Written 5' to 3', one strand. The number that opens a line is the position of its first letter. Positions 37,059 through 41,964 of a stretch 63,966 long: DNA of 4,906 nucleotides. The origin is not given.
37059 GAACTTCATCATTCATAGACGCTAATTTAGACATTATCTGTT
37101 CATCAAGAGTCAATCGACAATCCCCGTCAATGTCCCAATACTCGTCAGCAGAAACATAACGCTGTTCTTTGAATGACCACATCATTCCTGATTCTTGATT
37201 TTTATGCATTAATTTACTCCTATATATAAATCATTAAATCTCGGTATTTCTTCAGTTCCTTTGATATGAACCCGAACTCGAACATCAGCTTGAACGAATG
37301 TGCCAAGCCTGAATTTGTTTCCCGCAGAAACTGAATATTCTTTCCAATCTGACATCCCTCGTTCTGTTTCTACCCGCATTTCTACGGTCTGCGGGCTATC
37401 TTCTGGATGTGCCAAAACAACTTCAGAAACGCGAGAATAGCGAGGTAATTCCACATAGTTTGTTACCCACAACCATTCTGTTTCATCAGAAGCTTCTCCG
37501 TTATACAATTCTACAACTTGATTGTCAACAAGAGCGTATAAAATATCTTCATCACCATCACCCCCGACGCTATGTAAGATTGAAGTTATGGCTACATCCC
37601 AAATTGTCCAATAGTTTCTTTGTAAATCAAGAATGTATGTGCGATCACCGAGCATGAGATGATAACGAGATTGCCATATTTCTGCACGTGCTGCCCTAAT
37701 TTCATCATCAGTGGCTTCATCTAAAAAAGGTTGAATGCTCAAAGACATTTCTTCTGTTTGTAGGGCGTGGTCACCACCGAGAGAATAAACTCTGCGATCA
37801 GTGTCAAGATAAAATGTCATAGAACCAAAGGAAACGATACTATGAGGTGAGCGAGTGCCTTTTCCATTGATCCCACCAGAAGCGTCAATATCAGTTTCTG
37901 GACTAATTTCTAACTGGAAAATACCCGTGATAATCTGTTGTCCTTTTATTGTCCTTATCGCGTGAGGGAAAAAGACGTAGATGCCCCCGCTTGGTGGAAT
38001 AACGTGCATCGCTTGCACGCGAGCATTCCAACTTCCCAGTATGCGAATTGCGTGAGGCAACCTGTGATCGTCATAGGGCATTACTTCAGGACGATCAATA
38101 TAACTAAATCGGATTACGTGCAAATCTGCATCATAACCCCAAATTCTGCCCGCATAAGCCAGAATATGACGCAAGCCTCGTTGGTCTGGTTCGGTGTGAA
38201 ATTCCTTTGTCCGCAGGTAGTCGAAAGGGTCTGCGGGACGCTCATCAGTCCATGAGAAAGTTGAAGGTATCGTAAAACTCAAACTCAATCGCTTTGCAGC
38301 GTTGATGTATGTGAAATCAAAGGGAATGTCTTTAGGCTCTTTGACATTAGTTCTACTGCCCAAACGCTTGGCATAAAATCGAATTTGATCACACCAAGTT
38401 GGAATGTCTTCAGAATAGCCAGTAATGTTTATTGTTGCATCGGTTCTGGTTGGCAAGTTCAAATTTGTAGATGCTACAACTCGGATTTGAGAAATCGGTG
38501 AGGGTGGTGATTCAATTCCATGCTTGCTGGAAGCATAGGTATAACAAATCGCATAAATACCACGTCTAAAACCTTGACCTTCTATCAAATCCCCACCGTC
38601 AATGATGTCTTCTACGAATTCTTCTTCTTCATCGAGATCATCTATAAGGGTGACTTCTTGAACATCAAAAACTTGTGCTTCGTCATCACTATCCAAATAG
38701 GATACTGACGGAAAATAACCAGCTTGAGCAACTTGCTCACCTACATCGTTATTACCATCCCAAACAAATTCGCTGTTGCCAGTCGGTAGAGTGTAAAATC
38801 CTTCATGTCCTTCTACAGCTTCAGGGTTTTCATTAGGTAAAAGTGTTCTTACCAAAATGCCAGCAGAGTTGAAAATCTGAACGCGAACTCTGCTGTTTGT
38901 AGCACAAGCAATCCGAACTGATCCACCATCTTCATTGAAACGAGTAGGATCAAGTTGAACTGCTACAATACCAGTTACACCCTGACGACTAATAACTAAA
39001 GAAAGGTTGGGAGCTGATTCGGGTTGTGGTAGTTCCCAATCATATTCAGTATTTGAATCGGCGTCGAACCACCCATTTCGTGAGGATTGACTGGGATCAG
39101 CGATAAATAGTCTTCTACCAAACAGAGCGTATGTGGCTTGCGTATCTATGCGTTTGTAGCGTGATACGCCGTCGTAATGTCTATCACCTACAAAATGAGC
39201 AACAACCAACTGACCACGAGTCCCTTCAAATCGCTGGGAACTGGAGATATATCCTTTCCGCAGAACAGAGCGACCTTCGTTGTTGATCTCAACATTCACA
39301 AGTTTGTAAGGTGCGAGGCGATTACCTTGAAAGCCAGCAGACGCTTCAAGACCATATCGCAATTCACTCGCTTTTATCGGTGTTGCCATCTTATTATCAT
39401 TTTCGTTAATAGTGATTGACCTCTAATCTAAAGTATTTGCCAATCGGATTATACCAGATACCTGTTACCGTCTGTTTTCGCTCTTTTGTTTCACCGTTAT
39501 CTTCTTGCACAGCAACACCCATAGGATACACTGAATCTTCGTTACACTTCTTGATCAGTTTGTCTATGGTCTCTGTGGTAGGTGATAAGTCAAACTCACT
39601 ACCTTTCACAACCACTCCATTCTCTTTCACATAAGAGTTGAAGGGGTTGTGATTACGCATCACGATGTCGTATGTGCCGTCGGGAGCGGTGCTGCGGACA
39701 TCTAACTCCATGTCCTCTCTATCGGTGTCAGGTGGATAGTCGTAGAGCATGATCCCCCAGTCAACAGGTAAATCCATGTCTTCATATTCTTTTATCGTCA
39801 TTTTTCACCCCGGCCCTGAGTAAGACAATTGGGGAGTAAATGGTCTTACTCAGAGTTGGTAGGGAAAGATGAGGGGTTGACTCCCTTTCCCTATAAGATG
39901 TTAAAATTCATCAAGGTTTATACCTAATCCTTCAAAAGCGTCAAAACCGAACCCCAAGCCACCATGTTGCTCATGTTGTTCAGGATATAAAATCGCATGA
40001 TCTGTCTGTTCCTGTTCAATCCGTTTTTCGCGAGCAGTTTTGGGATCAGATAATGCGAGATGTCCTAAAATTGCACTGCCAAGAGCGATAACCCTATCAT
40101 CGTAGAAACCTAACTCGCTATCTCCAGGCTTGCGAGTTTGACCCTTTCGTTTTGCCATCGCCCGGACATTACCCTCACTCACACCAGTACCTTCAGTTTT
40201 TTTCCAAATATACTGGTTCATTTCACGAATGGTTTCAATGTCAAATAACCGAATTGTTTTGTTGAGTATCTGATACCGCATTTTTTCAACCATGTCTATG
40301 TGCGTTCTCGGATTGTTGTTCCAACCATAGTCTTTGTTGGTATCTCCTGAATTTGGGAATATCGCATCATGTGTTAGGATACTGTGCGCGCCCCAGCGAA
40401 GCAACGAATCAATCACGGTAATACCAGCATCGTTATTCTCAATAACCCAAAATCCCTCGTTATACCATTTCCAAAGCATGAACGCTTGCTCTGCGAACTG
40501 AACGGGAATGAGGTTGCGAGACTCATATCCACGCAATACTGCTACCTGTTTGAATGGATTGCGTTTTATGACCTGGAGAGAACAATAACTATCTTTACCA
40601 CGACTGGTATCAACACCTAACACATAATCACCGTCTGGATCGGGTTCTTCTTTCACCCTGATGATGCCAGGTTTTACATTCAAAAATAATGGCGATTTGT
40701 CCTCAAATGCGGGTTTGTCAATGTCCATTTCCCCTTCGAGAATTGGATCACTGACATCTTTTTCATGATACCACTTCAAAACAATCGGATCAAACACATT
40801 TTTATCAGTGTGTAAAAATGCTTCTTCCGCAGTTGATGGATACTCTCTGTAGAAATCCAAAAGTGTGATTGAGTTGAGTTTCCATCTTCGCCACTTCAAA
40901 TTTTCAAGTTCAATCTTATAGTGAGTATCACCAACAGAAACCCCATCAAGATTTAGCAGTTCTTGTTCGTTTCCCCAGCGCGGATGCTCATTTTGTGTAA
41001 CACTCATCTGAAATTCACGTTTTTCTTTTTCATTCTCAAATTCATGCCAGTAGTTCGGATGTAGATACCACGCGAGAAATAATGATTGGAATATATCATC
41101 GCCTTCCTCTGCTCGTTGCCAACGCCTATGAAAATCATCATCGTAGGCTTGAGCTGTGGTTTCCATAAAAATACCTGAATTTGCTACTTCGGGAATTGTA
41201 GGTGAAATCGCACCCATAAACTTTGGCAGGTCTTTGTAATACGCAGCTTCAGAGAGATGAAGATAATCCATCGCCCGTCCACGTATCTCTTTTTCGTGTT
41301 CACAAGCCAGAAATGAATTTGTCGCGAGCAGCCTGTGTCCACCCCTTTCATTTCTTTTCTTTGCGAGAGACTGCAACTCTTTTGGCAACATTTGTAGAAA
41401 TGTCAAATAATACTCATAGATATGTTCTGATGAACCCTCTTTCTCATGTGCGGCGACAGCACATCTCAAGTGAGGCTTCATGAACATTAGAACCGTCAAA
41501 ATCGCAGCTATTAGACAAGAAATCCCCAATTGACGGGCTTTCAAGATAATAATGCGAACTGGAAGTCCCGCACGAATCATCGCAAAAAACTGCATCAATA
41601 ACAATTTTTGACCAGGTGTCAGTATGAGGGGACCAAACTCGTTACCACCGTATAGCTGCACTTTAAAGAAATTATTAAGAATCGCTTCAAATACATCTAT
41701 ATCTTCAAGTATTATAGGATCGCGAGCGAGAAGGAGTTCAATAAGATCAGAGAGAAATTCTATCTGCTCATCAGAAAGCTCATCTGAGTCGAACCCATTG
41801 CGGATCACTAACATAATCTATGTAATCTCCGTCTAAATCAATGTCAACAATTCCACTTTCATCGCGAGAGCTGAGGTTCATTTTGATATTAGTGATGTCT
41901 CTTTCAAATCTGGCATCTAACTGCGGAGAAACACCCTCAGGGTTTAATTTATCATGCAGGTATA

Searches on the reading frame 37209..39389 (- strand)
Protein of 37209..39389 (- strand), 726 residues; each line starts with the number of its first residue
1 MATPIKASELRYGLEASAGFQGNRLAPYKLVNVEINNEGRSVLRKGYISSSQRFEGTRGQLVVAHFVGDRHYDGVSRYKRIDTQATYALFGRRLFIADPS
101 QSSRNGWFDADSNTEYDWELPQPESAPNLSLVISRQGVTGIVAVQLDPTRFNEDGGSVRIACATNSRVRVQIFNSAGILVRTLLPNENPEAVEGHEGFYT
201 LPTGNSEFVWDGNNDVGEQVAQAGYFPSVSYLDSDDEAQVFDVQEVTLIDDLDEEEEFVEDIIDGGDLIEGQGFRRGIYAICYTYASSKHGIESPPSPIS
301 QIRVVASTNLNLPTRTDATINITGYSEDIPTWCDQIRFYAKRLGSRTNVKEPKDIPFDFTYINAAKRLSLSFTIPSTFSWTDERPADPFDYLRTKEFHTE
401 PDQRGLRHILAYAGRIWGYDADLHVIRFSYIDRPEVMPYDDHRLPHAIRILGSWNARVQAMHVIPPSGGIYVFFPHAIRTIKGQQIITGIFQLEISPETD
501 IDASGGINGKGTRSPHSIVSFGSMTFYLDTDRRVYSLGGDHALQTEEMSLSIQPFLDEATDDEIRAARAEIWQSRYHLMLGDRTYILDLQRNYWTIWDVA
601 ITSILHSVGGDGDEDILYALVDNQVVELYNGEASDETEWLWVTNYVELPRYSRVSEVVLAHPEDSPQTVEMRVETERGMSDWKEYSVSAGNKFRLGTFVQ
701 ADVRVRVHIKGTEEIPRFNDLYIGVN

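Call 13: search_protein_families(library=pfam, proteins=[window:37209-39389:-], max_evalue=0.01)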
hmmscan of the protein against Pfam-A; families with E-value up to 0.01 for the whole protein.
window:37209-39389:- (726 aa): 1 family
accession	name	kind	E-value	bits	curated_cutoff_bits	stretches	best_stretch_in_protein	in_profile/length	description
PF13860.13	FlgD_ig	-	0.00011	22.6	27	0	202-231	46-75/79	FlgD Ig-like domain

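Call 42: search_protein_families(library=phrogs, proteins=[window:37209-39389:-], max_evalue=0.01)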
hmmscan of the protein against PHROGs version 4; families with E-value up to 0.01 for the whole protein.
window:37209-39389:- (726 aa): 0 families

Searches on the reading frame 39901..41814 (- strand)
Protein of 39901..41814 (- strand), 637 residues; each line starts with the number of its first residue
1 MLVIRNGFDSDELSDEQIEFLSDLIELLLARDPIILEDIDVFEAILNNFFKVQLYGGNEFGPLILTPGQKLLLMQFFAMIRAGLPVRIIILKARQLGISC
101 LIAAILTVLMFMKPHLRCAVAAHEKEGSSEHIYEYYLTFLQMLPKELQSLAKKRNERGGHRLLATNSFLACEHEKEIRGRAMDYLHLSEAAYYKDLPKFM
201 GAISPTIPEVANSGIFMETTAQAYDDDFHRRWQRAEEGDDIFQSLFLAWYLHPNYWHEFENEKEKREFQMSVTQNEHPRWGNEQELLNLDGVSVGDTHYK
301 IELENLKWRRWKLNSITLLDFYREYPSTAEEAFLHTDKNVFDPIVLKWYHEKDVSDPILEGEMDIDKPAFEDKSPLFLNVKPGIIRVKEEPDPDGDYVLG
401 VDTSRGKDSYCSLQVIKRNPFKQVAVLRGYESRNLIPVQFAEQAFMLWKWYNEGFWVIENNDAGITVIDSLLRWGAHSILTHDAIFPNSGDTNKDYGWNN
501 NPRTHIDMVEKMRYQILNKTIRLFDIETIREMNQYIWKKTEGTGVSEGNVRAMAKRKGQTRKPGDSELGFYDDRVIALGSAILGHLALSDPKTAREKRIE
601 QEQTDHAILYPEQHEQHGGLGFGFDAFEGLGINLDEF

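Call 13: search_protein_families(library=pfam, proteins=[window:39901-41814:-], max_evalue=0.01)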
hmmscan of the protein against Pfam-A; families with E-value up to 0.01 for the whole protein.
window:39901-41814:- (637 aa): 1 family
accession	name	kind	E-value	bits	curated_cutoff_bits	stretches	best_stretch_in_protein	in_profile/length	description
PF17289.8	Terminase_6C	-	2e-06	28.3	22.6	1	400-532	2-116/155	Terminase RNaseH-like domain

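Call 52: search_dna_similar(query=window:39901-41814:-, collection=phages, mode=protein, max_evalue=0.001, max_rows=15)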
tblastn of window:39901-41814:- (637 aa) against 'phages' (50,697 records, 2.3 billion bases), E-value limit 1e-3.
Records with a match: 477; places in all: 477; records where one place covers at least 80% of the query: 5.
Best place of each record, by identity: <60% 477.
By first word of the organism name: Vibrio 144; Stx2a-converting 83; Escherichia 78; Rhizobium 19; Pseudomonas 17; Stenotrophomonas 17; Stx2-converting 12; Klebsiella 11; Burkholderia 10; Sinorhizobium 9; and 31 more.
By host as written in the record: - 247; Stenotrophomonas maltophilia 12; Sinorhizobium meliloti 9; Escherichia coli K514 (EHEC) 7; Vibrio crassostreae 7; Escherichia coli 6; Escherichia coli O157:H7 5; Flavobacterium sp. LMO8 4; and 127 more.
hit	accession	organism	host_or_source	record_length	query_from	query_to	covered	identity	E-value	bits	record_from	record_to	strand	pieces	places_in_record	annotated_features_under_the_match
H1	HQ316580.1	Vibrio phage douglas 12A4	Vibrio fischeri 12A4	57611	46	605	88%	23.9%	1e-17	94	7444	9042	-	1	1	large subunit terminase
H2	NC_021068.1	Vibrio phage douglas 12A4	Vibrio fischeri 12A4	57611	46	605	88%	23.9%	1e-17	94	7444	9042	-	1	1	large subunit terminase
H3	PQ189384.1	Vibrio phage 1F273_PE002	Vibrio cyclitrophicus 1F273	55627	46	596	86%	23.5%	2e-13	80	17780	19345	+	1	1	hypothetical protein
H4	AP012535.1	Stx2-converting phage Stx2a_WGPS9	Escherichia coli O157:H7 strain 981795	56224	46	548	79%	24.8%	2e-19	99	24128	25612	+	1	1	terminase large subunit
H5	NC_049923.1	Stx2-converting phage Stx2a_WGPS9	Escherichia coli O157:H7 strain 981795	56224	46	548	79%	24.8%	2e-19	99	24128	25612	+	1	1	terminase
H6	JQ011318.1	Escherichia phage TL-2011c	Escherichia coli O103:H25 strain ...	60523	46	548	79%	24.8%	2e-19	99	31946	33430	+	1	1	putative large subunit terminase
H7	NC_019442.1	Escherichia phage TL-2011c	Escherichia coli O103:H25 strain ...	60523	46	548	79%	24.8%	2e-19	99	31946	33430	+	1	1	terminase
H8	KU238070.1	Stx converting phage vB_EcoS_ST2-8624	-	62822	46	548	79%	24.8%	2e-19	99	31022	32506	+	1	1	large subunit terminase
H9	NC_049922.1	Stx converting phage vB_EcoS_ST2-8624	-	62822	46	548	79%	24.8%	2e-19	99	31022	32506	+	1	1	terminase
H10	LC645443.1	Stx2a-converting phage Stx2_EH2011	-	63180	46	548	79%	24.8%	2e-19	99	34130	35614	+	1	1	none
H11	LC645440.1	Stx2a-converting phage Stx2_EH2086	-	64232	46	548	79%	24.8%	2e-19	99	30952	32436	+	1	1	none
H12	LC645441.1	Stx2a-converting phage Stx2_EH2085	-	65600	46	548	79%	24.8%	2e-19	99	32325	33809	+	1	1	none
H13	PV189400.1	Escherichia phage vB_EcoP_phi296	Escherichia coli K514 (EHEC)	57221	46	548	79%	24.8%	5e-19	98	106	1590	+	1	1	large subunit terminase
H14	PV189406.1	Escherichia phage vB_EcoP_phi367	Escherichia coli K514 (EHEC)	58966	46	548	79%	24.8%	5e-19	98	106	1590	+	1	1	large subunit terminase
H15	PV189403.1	Escherichia phage vB_EcoP_phi315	Escherichia coli K514 (EHEC)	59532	46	548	79%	24.8%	5e-19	98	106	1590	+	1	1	putative large subunit terminase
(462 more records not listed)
